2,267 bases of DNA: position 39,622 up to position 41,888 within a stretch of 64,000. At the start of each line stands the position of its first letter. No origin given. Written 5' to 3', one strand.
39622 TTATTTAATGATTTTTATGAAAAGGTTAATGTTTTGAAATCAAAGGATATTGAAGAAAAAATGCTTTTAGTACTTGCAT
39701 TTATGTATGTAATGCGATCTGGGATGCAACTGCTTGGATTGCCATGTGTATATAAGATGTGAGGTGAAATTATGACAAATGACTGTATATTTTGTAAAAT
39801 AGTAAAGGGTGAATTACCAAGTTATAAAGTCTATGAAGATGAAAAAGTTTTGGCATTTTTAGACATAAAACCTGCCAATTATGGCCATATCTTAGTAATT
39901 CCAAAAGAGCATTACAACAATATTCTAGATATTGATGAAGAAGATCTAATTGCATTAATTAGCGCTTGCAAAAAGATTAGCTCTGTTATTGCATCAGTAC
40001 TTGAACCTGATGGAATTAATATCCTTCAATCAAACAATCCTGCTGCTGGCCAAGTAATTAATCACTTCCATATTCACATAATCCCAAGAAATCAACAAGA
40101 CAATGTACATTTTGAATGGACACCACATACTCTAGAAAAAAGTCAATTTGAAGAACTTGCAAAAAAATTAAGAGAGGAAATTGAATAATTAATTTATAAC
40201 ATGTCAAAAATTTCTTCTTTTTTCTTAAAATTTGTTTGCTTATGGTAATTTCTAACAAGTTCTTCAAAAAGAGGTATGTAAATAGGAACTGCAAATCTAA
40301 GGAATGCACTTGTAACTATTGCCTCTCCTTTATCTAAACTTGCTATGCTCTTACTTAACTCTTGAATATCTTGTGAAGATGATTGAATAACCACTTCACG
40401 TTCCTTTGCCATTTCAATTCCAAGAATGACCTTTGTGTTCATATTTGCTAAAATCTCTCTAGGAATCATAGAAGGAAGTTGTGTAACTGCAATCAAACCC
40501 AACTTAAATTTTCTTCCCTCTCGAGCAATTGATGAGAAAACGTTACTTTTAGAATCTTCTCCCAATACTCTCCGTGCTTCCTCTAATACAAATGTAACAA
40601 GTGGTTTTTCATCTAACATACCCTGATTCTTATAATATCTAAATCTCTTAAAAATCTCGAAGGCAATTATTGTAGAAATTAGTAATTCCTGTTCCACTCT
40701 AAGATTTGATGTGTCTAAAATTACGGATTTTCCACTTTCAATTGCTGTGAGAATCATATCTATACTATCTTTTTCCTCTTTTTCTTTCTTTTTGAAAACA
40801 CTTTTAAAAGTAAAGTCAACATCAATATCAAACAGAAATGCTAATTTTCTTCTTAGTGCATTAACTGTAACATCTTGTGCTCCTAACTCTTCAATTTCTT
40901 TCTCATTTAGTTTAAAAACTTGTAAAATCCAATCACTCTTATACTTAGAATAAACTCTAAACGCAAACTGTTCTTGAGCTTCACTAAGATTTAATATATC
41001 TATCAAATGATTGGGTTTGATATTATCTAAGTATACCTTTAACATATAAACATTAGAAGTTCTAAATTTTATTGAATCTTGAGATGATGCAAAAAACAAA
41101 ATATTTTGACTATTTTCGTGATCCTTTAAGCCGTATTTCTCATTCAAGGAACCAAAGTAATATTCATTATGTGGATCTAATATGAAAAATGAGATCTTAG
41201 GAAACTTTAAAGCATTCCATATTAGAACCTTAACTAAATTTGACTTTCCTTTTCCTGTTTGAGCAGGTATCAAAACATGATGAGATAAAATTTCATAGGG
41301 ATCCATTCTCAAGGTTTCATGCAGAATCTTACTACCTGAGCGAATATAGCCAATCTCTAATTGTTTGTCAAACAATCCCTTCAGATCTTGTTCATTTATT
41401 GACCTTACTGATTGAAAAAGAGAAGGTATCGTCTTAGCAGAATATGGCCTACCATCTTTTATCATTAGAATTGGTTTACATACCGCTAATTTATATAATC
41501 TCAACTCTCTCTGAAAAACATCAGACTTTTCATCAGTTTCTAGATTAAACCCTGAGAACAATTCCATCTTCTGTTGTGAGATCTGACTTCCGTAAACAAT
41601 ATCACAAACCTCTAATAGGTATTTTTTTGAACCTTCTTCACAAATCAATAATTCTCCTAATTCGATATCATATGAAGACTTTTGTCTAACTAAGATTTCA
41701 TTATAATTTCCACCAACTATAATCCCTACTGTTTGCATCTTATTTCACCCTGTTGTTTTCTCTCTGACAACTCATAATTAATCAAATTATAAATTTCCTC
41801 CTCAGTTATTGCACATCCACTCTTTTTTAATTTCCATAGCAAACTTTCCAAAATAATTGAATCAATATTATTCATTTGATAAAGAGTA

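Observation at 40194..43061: Overlapping three-gene operon of Nudix hydrolase, PIN-like nuclease and HerA-like ATPase.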

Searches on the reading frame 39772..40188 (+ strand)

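Call 90: search_protein_families(library=pfam, proteins=[window:39772-40188:+], max_evalue=0.01)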
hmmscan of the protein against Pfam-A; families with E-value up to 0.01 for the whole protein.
window:39772-40188:+ (138 aa): 2 families
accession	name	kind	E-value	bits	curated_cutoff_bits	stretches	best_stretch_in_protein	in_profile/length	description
PF01230.28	HIT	-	1.2e-27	96.8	21.5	1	13-108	2-97/98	HIT domain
PF11969.13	DcpS_C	-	4.5e-18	66.2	24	1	5-108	2-104/114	Scavenger mRNA decapping enzyme C-term binding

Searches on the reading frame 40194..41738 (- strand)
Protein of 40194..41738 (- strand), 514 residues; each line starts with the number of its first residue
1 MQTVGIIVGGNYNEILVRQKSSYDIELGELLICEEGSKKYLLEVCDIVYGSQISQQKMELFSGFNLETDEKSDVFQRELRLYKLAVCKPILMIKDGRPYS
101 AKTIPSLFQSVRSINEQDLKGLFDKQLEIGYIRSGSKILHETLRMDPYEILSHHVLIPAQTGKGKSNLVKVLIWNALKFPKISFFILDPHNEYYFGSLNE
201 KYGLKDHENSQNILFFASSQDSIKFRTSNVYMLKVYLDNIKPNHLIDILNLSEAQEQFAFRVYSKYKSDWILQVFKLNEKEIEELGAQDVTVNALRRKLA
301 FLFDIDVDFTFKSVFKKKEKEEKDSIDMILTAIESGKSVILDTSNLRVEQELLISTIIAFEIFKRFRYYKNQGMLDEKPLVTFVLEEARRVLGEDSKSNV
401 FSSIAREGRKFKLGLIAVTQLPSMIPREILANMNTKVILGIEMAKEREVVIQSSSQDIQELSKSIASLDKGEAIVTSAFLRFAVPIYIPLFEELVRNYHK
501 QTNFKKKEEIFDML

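Call 3: search_protein_families(library=pfam, proteins=[window:40194-41738:-], max_evalue=1)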
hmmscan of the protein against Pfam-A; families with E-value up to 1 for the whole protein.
window:40194-41738:- (514 aa): 4 families
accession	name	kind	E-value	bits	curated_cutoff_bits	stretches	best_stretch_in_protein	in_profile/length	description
PF01935.23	DUF87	-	6.8e-23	82.4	23.2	1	128-358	2-216/220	Helicase HerA, central domain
PF12846.13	AAA_10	-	0.00083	18.9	27.5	1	153-494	22-358/362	AAA-like domain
PF01580.24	FtsK_SpoIIIE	-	0.0099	15.8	24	1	135-190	28-80/221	FtsK/SpoIIIE family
PF22660.2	RS_preATP-grasp-like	-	0.15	12.9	27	0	166-230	10-73/98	Ribonucleotide synthetase preATP-grasp domain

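Call 4: search_protein_families(library=ncbifam, proteins=[window:40194-41738:-], max_evalue=1)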
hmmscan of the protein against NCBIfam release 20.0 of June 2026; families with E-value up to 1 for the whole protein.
window:40194-41738:- (514 aa): 7 families
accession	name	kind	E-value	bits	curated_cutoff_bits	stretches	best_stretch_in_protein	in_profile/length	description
NF040819.1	helicase_HerA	equivalog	4e-27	95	970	2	386-495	409-521/561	DNA double-strand break repair helicase HerA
NF040937.1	HerA_Thermprot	equivalog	3.3e-23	81.8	800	1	23-492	21-465/487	DNA double-strand break repair helicase HerA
NF053655.1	CedD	equivalog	1.5e-16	60.2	600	1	123-486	195-523/527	DNA-translocating ATPase CedD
NF042943.1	HerA_antiphage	equivalog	9.4e-14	50.9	800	2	377-486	431-547/566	anti-phage-associated helicase HerA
NF033849.1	ser_rich_anae_1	subfamily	1.1e-10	39.5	650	1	353-453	991-1102/1163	serine-rich protein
NF042944.1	HerA_antiphage_2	equivalog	1e-06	27.9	850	1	322-476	361-530/576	anti-phage-associated helicase HerA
NF041214.1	plasmid_TraB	equivalog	0.016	13.7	800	0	371-448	342-416/639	plasmid transfer protein TraB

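Call 5: search_protein_families(library=padloc, proteins=[window:40194-41738:-], max_evalue=1)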
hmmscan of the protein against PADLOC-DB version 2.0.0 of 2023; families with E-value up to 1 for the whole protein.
window:40194-41738:- (514 aa): 12 families
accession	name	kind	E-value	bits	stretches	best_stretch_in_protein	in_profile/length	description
PDLC04105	HerA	-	6.2e-26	89.1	2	303-476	343-523/576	-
PDLC04140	mad8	-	2.5e-22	77.8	1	143-486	15-297/314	mads_8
PDLC04103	HerA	-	4.8e-16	56.2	2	318-486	381-554/579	-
PDLC02185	HerA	-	4.5e-15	53.4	2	381-488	447-561/585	-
PDLC04100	HerA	-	1.1e-14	52.1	2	358-489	426-556/580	-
PDLC04098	HerA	-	6.6e-14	49.4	2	333-478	481-636/686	-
PDLC01055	HerA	-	7.9e-14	49.3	2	332-489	378-523/532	Type III coevolved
PDLC04102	HerA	-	4.9e-13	46.3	1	246-479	371-610/654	-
PDLC04106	HerA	-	3.9e-11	40.2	2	366-485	498-623/667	-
PDLC04104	HerA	-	7.7e-10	36.1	1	398-476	246-324/379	-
PDLC02188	HerA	-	4.9e-08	30.3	1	199-476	244-530/578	-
PDLC04097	HerA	-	1e-05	22.4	2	395-489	499-591/618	-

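Call 7: search_solved_structures(query=window:40194-41738:-, max_evalue=0.01)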
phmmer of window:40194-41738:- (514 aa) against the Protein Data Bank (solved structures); distinct sequences matched with E-value up to 0.01: 9.
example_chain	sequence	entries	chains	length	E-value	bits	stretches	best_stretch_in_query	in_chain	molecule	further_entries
9x1l_A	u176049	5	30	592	1.2e-21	80.4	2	370-498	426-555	DNA helicase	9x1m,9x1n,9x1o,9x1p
4d2i_A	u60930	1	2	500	1.7e-20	76.5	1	23-493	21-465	HERA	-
8wiv_A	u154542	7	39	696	2.2e-13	53.1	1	321-483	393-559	Helicase HerA central domain-containing protein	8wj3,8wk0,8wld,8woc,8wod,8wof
8yho_A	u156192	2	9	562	1.2e-12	50.7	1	336-497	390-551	DUF87 domain-containing protein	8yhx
8wet_A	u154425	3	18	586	2.2e-09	39.9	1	336-453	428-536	TdpA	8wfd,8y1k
8j4u_M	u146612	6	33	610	8.5e-09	38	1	353-487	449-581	Nucleoside triphosphate hydrolase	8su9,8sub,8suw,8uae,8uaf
9c1m_M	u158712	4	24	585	3.7e-07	32.6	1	320-477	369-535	ATP-binding protein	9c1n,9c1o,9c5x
8ziq_M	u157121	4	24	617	3.6e-06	29.3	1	338-476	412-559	HerA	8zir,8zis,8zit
8xau_A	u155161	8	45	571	8.2e-05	24.8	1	293-478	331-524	ATP-binding protein | HerA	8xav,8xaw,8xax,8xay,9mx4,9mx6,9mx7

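Call 63: find_related_loci(query=A4, collection=metagenome_contigs, flank=10000)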
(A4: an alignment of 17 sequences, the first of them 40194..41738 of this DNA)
Query A4 (514 aa) in metagenome_contigs; peptide patterns used: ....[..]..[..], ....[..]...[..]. (x = any residue, [..] = any of these).
600 stretches matched a pattern (row limit reached: there are more); 577 encode a relative of the query (tblastn E <= 1e-3); the best 80 are kept; 80 distinct loci.
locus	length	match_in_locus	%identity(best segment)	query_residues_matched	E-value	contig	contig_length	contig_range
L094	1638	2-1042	58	152-496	6e-144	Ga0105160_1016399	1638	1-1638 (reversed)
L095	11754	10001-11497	43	3-505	6e-132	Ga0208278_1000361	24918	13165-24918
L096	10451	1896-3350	45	5-495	3e-131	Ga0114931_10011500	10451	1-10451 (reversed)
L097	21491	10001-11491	45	4-511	4e-129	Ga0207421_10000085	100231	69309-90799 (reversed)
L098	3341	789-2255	43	2-496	1e-133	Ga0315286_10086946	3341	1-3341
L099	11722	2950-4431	44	5-505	3e-129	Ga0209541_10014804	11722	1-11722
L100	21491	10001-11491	46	5-511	3e-129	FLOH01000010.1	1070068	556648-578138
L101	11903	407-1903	43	3-505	7e-129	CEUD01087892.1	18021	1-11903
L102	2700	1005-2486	44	3-502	7e-135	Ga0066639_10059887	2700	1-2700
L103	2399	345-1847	44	5-512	6e-136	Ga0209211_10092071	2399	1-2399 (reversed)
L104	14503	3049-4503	44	5-496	3e-128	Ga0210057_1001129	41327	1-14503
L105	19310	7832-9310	44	5-502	3e-128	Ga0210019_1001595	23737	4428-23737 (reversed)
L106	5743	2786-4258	43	5-501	6e-129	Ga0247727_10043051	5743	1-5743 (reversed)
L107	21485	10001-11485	43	3-501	9e-128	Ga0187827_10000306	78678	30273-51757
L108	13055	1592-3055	44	5-495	1e-127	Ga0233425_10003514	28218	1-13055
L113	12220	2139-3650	43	5-511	1e-127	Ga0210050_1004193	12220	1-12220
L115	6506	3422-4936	42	1-512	2e-127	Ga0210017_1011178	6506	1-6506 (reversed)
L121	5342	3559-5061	43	5-512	1e-127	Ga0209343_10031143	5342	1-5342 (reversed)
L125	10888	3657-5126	43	5-500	2e-126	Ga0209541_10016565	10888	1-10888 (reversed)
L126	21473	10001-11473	42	5-501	1e-126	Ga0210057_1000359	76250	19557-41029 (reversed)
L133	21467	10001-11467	44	1-495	2e-125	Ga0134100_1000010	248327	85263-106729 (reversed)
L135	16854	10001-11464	42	5-496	1e-125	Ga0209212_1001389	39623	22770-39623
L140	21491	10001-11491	44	4-511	5e-125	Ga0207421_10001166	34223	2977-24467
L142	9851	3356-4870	43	1-510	2e-124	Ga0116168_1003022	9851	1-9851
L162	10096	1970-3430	43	5-495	6e-124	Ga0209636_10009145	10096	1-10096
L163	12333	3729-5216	43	5-506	8e-124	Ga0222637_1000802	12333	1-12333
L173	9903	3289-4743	43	5-495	4e-123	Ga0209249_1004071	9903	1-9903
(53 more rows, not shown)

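Call 66: search_protein_families(library=pfam, proteins=[L173:5859-6767:+, L126:13008-13814:-, L113:7472-8779:-, L135:15681-16727:+, L125:7865-9484:+, L163:8569-10044:+, L140:3730-4506:+, L126:8050-8832:+, L121:2150-3310:+, L162:1535-1909:+], max_evalue=0.01)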
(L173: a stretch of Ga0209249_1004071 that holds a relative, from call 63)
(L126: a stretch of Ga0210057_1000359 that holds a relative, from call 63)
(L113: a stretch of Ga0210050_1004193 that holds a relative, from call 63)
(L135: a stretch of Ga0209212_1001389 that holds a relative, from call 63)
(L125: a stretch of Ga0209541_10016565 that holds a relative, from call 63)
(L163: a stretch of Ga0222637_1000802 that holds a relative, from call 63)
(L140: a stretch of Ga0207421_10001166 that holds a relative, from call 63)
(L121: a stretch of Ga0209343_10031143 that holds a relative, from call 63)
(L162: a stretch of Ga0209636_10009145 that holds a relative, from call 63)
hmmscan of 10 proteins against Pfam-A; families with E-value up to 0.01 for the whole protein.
L173:5859-6767:+ (302 aa): 1 family
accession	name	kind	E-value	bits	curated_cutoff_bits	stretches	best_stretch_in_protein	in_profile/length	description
PF06550.16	SPP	-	6.8e-15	55.7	23.9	1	59-297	34-279/283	Signal-peptide peptidase, presenilin aspartyl protease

L126:13008-13814:- (268 aa): 1 family
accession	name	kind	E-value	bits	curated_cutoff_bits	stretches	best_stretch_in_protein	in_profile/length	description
PF12706.13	Lactamase_B_2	-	1.7e-15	57.6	27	1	35-218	3-198/200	Beta-lactamase superfamily domain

L113:7472-8779:- (435 aa): 2 families
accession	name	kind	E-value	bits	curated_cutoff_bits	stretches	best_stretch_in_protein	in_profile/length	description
PF00152.25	tRNA-synt_2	-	1.3e-74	251.5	25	1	115-429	2-307/308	tRNA synthetases class II (D, K and N)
PF01336.31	tRNA_anti-codon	-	2.7e-15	56.5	27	1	22-100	1-74/75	OB-fold nucleic acid binding domain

L135:15681-16727:+ (348 aa): 1 family
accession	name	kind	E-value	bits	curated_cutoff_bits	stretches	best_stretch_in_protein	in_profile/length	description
PF09376.16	NurA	-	3e-06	27.3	21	1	53-308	3-254/254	NurA domain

L125:7865-9484:+ (539 aa): 1 family
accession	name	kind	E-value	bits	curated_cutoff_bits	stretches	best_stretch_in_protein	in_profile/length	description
PF00118.29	Cpn60_TCP1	-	2.2e-182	607.6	34.3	1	34-524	1-489/490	TCP-1/cpn60 chaperonin family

L163:8569-10044:+ (491 aa): 2 families
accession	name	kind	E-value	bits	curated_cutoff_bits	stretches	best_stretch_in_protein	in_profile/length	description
PF01066.26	CDP-OH_P_transf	-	2.5e-29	103.1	22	1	1-154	1-138/152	CDP-alcohol phosphatidyltransferase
PF00781.29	DAGK_cat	-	0.00024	21.1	23.6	1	200-293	2-99/125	Diacylglycerol kinase catalytic domain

L140:3730-4506:+ (258 aa): 7 families
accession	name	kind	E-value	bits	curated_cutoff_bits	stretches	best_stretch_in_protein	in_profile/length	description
PF13561.12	adh_short_C2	-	6.2e-69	232.6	27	1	23-256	1-235/236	Enoyl-(Acyl carrier protein) reductase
PF00106.31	adh_short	-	4.5e-65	219.2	26.6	1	17-210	1-193/195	short chain dehydrogenase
PF08659.16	KR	-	7.4e-22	78.6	22.6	1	20-194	4-173/180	KR domain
PF23441.1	SDR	-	2e-05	24.5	27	1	164-258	161-257/258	SDR-like rossmann domain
PF02882.25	THF_DHG_CYH_C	-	0.00024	20.9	27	0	12-57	32-77/160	Tetrahydrofolate dehydrogenase/cyclohydrolase, NAD(P)-binding domain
PF01370.27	Epimerase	-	0.00055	19.9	20.9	1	19-110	1-80/240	NAD dependent epimerase/dehydratase family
PF14314.12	Methyltrans_Mon_2nd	-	0.00064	19.5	25.2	1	63-157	102-196/268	Virus-capping methyltransferase, MT domain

L126:8050-8832:+ (260 aa): 0 families

L121:2150-3310:+ (386 aa): 2 families
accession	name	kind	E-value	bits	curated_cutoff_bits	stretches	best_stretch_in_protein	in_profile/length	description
PF01544.23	CorA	-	1.4e-27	97.2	27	1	77-378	2-292/292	CorA-like Mg2+ transporter protein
PF19570.5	DUF6088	-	0.0074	16.5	25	0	152-205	100-153/172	Family of unknown function (DUF6088)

L162:1535-1909:+ (124 aa): 1 family
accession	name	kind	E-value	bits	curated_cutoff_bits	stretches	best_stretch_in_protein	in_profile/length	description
PF08207.18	EFP_N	-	0.0077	16.7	23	0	4-49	2-48/58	Elongation factor P (EF-P) KOW-like domain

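Call 90: search_protein_families(library=pfam, proteins=[L133:8937-10001:+, L133:12789-15302:+, L133:11530-12792:+, L115:910-1917:+], max_evalue=0.01)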
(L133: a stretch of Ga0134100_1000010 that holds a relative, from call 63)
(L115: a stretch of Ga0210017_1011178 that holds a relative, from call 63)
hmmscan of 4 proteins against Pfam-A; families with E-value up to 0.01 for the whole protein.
L133:8937-10001:+ (354 aa): 1 family
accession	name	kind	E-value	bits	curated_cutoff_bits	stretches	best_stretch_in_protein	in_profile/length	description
PF09376.16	NurA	-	1e-30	107.5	21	1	54-309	2-254/254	NurA domain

L133:12789-15302:+ (837 aa): 12 families
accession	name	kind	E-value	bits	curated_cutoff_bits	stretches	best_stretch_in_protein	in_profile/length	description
PF13476.12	AAA_23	-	5e-22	80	27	1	5-228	1-201/201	AAA domain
PF13175.12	AAA_15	-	2e-10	41.3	32.1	1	1-350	1-273/374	AAA ATPase domain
PF02463.25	SMC_N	-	1.2e-06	28.6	40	1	3-829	2-217/220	RecF/RecN/SMC N terminal domain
PF13555.12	AAA_29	-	8.2e-05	22.7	27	1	4-49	2-48/61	P-loop containing region of AAA domain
PF12128.14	DUF3584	-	0.00013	20.1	31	0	168-403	641-872/1191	Protein of unknown function (DUF3584)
PF25526.1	LIP-1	-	0.00069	19.5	34.1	1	300-482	19-195/250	Liprin-alpha-like coiled coil domain 2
PF13558.12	SbcC_Walker_B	-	0.0017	19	27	1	738-797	26-88/90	SbcC/RAD50-like, Walker B motif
PF04632.18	FUSC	-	0.0023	17.1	30.9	1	212-359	182-330/660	Fusaric acid resistance protein family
PF04513.17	Baculo_PEP_C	-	0.0055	17.2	38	0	557-630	34-105/140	Baculovirus polyhedron envelope protein, PEP, C terminus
PF17675.6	APG6_N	-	0.0064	17.4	45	0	188-260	43-116/132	Apg6 coiled-coil region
PF13851.11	GAS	-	0.008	16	32.3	1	199-320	35-157/200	Growth-arrest specific micro-tubule binding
PF25443.1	ANG-1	-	0.01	16.5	28.5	1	184-251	25-93/105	ANG-1-like domain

L133:11530-12792:+ (420 aa): 1 family
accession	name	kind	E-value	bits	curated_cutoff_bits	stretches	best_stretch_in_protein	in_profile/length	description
PF00149.33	Metallophos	-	3.8e-13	50.7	21.5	1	5-202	2-190/191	Calcineurin-like phosphoesterase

L115:910-1917:+ (335 aa): 1 family
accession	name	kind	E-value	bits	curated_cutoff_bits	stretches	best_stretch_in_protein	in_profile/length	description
PF09376.16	NurA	-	7.9e-10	39.1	21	2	54-184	2-106/254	NurA domain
